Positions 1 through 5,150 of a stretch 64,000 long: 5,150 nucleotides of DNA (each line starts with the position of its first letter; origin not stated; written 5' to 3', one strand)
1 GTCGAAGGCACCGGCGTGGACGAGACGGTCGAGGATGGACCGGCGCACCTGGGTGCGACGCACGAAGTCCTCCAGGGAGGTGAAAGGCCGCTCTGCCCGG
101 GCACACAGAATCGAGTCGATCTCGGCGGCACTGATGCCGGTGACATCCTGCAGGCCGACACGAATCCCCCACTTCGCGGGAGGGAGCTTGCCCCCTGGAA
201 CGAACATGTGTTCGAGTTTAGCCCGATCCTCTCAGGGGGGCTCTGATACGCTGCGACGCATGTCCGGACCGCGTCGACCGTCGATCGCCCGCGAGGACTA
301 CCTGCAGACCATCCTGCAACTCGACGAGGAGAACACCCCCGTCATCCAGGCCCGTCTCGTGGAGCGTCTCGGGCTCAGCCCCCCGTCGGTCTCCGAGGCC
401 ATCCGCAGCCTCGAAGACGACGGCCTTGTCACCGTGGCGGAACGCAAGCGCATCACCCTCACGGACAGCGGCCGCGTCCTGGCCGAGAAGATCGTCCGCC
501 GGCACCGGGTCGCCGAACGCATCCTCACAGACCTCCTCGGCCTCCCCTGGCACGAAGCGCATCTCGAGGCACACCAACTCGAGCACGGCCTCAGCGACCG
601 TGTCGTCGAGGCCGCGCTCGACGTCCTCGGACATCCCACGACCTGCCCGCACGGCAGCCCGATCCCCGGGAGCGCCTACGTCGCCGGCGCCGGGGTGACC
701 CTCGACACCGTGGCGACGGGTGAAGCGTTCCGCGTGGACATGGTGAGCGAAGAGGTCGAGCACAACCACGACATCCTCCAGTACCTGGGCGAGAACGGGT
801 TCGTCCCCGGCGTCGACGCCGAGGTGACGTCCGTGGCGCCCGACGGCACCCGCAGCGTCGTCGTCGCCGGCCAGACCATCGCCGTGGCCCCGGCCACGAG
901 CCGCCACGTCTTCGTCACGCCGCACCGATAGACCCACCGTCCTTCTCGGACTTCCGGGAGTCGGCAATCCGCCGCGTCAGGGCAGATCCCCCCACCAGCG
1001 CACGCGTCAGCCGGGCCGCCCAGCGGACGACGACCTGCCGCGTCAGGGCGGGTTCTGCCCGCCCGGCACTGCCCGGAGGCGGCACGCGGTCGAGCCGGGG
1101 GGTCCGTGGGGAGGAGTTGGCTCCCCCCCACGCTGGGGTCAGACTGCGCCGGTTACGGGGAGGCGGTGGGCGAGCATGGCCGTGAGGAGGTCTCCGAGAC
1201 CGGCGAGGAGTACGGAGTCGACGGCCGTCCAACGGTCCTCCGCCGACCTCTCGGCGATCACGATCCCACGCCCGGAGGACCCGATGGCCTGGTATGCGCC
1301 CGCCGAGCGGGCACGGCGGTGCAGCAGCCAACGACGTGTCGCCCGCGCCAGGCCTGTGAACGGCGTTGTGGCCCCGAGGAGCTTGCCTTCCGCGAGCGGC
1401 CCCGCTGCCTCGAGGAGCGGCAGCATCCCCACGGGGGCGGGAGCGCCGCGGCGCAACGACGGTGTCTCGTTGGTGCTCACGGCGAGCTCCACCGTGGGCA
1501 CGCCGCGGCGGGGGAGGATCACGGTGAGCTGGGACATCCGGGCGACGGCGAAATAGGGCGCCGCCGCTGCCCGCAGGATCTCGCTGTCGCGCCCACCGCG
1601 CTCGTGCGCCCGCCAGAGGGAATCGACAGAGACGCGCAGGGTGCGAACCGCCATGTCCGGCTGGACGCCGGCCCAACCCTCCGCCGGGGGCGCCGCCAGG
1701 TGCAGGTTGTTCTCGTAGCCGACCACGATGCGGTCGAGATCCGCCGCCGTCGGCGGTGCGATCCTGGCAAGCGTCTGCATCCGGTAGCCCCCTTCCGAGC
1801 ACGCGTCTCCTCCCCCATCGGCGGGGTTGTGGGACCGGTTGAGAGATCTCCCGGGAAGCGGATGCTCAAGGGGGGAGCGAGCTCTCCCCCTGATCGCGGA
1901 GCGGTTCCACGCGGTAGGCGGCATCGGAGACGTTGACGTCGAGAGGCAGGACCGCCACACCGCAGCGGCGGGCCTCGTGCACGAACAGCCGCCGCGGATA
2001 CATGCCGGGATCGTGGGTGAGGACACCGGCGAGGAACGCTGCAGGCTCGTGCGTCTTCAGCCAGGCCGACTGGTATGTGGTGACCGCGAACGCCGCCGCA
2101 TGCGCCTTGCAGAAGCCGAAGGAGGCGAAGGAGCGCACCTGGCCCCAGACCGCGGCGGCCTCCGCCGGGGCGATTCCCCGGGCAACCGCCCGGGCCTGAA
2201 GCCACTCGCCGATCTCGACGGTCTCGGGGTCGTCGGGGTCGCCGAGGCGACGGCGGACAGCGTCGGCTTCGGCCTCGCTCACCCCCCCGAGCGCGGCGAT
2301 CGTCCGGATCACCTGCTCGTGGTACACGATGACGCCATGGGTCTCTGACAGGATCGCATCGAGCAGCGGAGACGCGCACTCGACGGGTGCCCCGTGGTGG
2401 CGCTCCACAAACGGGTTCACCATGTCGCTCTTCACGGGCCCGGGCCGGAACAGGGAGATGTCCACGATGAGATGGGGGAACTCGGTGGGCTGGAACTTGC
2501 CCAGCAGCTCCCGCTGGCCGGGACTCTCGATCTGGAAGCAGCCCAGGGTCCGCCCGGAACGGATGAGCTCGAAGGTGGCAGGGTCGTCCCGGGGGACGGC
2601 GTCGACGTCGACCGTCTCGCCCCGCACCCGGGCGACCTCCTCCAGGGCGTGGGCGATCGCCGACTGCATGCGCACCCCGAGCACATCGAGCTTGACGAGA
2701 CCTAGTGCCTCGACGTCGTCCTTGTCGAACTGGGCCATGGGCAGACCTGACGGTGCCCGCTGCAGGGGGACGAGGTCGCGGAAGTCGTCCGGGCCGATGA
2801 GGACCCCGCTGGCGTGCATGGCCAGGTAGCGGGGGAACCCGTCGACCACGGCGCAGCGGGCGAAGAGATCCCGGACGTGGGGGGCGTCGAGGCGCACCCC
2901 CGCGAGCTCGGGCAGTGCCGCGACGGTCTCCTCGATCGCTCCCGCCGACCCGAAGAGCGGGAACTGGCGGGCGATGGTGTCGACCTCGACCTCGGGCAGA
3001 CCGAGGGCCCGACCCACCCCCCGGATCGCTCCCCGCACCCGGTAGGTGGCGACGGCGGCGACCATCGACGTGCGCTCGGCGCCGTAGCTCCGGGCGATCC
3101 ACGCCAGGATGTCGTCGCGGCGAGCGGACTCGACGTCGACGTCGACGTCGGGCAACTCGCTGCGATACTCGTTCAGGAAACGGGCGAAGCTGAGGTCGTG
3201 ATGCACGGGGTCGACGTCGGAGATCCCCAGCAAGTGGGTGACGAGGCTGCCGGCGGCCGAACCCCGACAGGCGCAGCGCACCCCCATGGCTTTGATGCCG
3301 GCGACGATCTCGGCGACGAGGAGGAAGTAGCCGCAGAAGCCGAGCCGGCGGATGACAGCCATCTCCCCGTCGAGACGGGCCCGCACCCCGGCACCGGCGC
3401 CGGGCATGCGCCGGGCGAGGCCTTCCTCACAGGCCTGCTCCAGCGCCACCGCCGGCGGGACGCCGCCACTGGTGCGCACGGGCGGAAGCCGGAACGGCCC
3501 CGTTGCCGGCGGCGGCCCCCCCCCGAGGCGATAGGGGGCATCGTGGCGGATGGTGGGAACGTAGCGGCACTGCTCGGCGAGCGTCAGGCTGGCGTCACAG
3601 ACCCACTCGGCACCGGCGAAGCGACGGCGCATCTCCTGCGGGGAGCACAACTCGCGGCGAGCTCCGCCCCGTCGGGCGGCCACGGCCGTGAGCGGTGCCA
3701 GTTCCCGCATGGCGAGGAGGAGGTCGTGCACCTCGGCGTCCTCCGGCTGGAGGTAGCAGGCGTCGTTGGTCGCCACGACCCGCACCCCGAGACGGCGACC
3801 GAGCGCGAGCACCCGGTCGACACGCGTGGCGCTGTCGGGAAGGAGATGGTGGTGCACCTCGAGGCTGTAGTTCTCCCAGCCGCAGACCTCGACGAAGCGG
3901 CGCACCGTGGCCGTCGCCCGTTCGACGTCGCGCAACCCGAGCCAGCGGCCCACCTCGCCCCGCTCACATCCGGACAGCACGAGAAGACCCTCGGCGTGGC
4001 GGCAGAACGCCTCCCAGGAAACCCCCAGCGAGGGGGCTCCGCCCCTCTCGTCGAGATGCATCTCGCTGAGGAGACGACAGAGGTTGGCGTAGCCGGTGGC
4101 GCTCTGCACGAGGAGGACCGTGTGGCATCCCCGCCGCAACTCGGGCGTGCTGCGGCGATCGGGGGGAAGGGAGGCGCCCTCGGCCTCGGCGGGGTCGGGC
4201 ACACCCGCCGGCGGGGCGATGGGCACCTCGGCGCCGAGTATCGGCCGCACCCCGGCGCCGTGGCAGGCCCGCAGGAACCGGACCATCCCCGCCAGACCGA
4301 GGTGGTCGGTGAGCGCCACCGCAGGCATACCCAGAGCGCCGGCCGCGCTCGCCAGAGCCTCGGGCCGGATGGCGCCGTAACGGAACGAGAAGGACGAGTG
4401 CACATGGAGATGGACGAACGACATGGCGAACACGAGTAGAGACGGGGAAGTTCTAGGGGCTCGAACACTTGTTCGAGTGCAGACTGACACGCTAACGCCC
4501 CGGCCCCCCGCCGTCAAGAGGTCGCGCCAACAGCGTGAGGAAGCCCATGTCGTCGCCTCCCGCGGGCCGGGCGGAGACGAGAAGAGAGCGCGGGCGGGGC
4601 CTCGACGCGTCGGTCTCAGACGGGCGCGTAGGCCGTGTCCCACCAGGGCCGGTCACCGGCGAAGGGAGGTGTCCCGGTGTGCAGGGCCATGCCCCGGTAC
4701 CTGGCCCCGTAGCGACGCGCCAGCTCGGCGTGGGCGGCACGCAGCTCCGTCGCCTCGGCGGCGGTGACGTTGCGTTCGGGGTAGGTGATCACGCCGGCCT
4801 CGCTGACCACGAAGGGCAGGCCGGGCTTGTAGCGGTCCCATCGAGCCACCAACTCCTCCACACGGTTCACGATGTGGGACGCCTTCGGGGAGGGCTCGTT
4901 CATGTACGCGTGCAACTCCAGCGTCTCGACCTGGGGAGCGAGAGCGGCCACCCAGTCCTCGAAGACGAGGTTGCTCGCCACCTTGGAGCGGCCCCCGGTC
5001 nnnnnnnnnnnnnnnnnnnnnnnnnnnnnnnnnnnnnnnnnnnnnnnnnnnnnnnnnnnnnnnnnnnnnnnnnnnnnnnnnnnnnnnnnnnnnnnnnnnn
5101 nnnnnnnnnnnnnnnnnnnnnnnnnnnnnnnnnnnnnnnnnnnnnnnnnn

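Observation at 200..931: DtxR/IdeR-family metalloregulator sits 45 bp downstream of an intragenic LexA-box-like site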

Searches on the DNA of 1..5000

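Call 51: search_rna_families(source=window, start=1, end=5000, threshold=evalue, max_evalue=1)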
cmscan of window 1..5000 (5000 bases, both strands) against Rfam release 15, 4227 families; matches with E-value up to 1: 0.
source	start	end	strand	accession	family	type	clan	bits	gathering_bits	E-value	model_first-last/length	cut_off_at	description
